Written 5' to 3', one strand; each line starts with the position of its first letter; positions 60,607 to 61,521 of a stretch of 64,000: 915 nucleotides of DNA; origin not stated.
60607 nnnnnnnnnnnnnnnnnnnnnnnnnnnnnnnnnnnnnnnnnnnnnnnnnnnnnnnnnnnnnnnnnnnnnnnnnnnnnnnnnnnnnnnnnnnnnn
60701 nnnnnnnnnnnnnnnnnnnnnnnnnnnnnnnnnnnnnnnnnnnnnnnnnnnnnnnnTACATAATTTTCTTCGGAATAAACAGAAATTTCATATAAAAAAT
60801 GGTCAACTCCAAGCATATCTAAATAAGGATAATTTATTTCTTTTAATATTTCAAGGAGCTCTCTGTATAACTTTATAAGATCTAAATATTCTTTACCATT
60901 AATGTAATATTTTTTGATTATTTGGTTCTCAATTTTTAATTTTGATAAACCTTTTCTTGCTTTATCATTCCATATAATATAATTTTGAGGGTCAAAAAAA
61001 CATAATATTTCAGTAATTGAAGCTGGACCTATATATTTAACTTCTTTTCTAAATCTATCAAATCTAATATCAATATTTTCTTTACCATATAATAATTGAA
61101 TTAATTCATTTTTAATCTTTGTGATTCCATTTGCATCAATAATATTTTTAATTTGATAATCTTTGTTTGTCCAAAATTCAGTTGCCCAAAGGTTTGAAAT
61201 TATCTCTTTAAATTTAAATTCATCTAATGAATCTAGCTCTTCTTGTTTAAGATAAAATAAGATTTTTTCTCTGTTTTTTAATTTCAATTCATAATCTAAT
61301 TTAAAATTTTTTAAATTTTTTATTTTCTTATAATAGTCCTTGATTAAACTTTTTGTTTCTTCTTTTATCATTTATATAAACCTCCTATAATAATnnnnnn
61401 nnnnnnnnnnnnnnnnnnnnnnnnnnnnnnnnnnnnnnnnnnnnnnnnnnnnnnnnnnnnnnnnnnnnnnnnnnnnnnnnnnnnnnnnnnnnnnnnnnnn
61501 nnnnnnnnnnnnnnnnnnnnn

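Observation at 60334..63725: Orphan PD-(D/E)xK-like gene sitting in operon position directly downstream of a molybdenum hydroxylase large-subunit gene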

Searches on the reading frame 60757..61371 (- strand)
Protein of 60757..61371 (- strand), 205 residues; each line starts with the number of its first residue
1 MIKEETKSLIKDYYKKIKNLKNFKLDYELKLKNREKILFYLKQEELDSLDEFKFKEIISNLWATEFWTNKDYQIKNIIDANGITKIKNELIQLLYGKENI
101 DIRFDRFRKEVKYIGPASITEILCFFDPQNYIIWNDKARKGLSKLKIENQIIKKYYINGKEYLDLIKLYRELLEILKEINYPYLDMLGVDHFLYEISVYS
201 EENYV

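Call 67: search_protein_representatives(protein=window:60757-61371:-)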
Query: 205 residues. Proteins with E-value up to 0.001 (for the whole library): 396; up to 1e-10: 239; up to 1e-30: 7. The best 150 are listed.
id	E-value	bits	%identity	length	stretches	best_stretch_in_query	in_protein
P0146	7.3e-40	153.4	41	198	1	4-195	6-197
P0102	8.8e-36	140.1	42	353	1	3-202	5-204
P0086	1.3e-33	133.1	46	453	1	4-198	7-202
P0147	2.3e-33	132.2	41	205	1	9-185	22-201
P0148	1.4e-31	126.5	40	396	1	3-195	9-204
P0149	2.3e-31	125.7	41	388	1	4-196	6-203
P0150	3.6e-31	125.1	36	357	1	25-197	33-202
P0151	5.4e-30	121.2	38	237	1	25-202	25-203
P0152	1.4e-29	119.9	39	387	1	7-196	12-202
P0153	3.8e-29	118.5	38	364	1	3-203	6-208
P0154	6.6e-29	117.7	43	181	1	21-173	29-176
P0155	8.9e-29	117.3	40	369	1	27-196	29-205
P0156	1.1e-28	116.9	34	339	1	11-200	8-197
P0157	2.7e-28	115.7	34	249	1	4-195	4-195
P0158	3.7e-28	115.2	38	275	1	27-196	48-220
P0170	2.2e-25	106.2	31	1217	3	16-201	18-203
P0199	9.6e-23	97.5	37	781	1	16-199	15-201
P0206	5.5e-22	95.1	38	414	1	41-176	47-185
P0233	3.6e-20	89.1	34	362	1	39-204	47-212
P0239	7.8e-20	88.1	35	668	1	45-197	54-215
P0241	1.3e-19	87.4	39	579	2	2-197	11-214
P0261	1.2e-18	84.2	37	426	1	2-170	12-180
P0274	4.4e-18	82.3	36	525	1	40-192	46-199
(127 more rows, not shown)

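Call 69: search_protein_families(library=pfam, proteins=[P0148, P0149, P0170, P0199, P0239, P0241, P0274, P0206, P0261, P0233], max_evalue=0.01)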
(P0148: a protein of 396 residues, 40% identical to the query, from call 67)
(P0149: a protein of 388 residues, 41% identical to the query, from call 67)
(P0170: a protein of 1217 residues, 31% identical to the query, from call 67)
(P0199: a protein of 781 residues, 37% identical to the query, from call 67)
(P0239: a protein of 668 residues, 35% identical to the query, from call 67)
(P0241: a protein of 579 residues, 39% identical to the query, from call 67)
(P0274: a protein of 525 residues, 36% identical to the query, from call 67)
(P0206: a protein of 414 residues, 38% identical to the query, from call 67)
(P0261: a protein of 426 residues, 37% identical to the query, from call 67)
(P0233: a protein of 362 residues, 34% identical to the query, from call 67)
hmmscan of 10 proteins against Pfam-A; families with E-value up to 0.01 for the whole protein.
P0148 (396 aa): 1 family
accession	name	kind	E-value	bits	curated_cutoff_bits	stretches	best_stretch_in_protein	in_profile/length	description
PF21790.3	OGG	-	0.00013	22.2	27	1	24-132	16-133/201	Putative 8-oxoguanine DNA glycosylase OGG-like protein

P0149 (388 aa): 1 family
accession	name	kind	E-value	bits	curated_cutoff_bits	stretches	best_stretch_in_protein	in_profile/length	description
PF21790.3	OGG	-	0.0011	19.1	27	1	29-132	26-134/201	Putative 8-oxoguanine DNA glycosylase OGG-like protein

P0170 (1217 aa): 6 families
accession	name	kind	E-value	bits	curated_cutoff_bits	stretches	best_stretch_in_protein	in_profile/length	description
PF07728.20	AAA_5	-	7.2e-13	49.2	22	1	1007-1084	67-139/139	AAA domain (dynein-related subfamily)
PF00004.35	AAA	-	0.00033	21.6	21.2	0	749-783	1-35/131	ATPase family associated with various cellular activities (AAA)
PF20720.3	nSTAND3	-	0.00077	19.6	27.2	1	734-784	5-55/155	Novel STAND NTPase 3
PF12775.13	AAA_7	-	0.0058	16.6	25.8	0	739-777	26-64/181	P-loop containing dynein motor region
PF13401.12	AAA_22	-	0.0084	16.9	27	0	746-791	5-40/130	AAA domain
PF01695.23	IstB_IS21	-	0.0087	16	24.1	0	743-766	89-112/238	IstB-like ATP binding protein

P0199 (781 aa): 8 families
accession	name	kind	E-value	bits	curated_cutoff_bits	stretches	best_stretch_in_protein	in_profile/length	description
PF07728.20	AAA_5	-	9.8e-15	55.2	22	1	563-727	26-139/139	AAA domain (dynein-related subfamily)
PF01878.24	EVE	-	1.3e-08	35.4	23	1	432-491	1-62/145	EVE domain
PF13401.12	AAA_22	-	6.3e-06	27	27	0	398-424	5-31/130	AAA domain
PF00004.35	AAA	-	9.7e-05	23.3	21.2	0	401-419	1-19/131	ATPase family associated with various cellular activities (AAA)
PF20720.3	nSTAND3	-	0.00051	20.2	27.2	0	389-418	8-37/155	Novel STAND NTPase 3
PF01695.23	IstB_IS21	-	0.0015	18.5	24.1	1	393-417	87-111/238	IstB-like ATP binding protein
PF12775.13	AAA_7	-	0.0026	17.8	25.8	0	390-427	25-62/181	P-loop containing dynein motor region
PF24883.2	NPHP3_N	-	0.0052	17.4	24.8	0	390-425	11-49/164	Nephrocystin 3, N-terminal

P0239 (668 aa): 12 families
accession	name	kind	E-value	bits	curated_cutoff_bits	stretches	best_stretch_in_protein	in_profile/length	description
PF12102.13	MrcB_N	-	1.8e-43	148.7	25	1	257-437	4-182/183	MrcB-like, N-terminal domain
PF07728.20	AAA_5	-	5e-23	82.1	22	1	493-644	1-139/139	AAA domain (dynein-related subfamily)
PF00004.35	AAA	-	2.4e-08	34.9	21.2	1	494-648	1-127/131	ATPase family associated with various cellular activities (AAA)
PF13401.12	AAA_22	-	7.3e-07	30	27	1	491-605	5-116/130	AAA domain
PF20720.3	nSTAND3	-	0.00032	20.9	27.2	1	484-519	10-45/155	Novel STAND NTPase 3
PF13191.12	AAA_16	-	0.00033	21.6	32.6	1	472-585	5-144/167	AAA ATPase domain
PF07726.17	AAA_3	-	0.00035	20.9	27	1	493-631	1-115/131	ATPase family associated with various cellular activities (AAA)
PF01078.27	Mg_chelatase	-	0.0014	18.5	20.3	1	491-517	22-48/207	Magnesium chelatase, subunit ChlI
PF05496.18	RuvB_N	-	0.003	17.8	27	0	492-517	34-59/159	Holliday junction DNA helicase RuvB P-loop domain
PF13238.12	AAA_18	-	0.0049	17.8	29.4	0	495-519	2-25/128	AAA domain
PF01695.23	IstB_IS21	-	0.0059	16.6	24.1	0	465-516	64-117/238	IstB-like ATP binding protein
PF13086.12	AAA_11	-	0.0072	16.6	27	0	484-516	10-42/257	AAA domain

P0241 (579 aa): 3 families
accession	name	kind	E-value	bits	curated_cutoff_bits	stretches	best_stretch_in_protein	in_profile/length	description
PF07728.20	AAA_5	-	1.8e-16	60.8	22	1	252-398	3-139/139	AAA domain (dynein-related subfamily)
PF00004.35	AAA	-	6e-07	30.4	21.2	1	252-325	2-68/131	ATPase family associated with various cellular activities (AAA)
PF02562.22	PhoH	-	0.0023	17.9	27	1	253-304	24-76/205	PhoH-like protein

P0274 (525 aa): 14 families
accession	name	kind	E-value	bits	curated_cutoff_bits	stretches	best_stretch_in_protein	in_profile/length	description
PF07728.20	AAA_5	-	1.5e-22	80.5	22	1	258-417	1-139/139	AAA domain (dynein-related subfamily)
PF20720.3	nSTAND3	-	4.7e-08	33.3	27.2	1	240-284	1-45/155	Novel STAND NTPase 3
PF00004.35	AAA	-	2.4e-06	28.5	21.2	1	259-416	1-122/131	ATPase family associated with various cellular activities (AAA)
PF01695.23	IstB_IS21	-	0.0001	22.4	24.1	1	251-281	87-117/238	IstB-like ATP binding protein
PF02562.22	PhoH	-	0.00055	19.9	27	1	246-284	9-47/205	PhoH-like protein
PF05729.18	NACHT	-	0.00079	19.7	26.7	1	259-294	3-39/167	NACHT domain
PF13401.12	AAA_22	-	0.00083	20.1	27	1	255-339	4-33/130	AAA domain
PF00910.28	RNA_helicase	-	0.0013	19.6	21.5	0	260-284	2-26/105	RNA helicase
PF01078.27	Mg_chelatase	-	0.0016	18.3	20.3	1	256-293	22-59/207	Magnesium chelatase, subunit ChlI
PF13086.12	AAA_11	-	0.0019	18.5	27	1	245-280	6-41/257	AAA domain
PF13191.12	AAA_16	-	0.0025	18.8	32.6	1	246-286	9-52/167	AAA ATPase domain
PF13481.12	AAA_25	-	0.0045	17.1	27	1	248-285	25-62/195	AAA domain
PF04851.21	ResIII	-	0.0046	17.3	22.5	1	247-298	13-65/164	Type III restriction enzyme, res subunit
PF24883.2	NPHP3_N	-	0.0051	17.5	24.8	0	240-280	6-46/164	Nephrocystin 3, N-terminal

P0206 (414 aa): 0 families

P0261 (426 aa): 0 families

P0233 (362 aa): 0 families
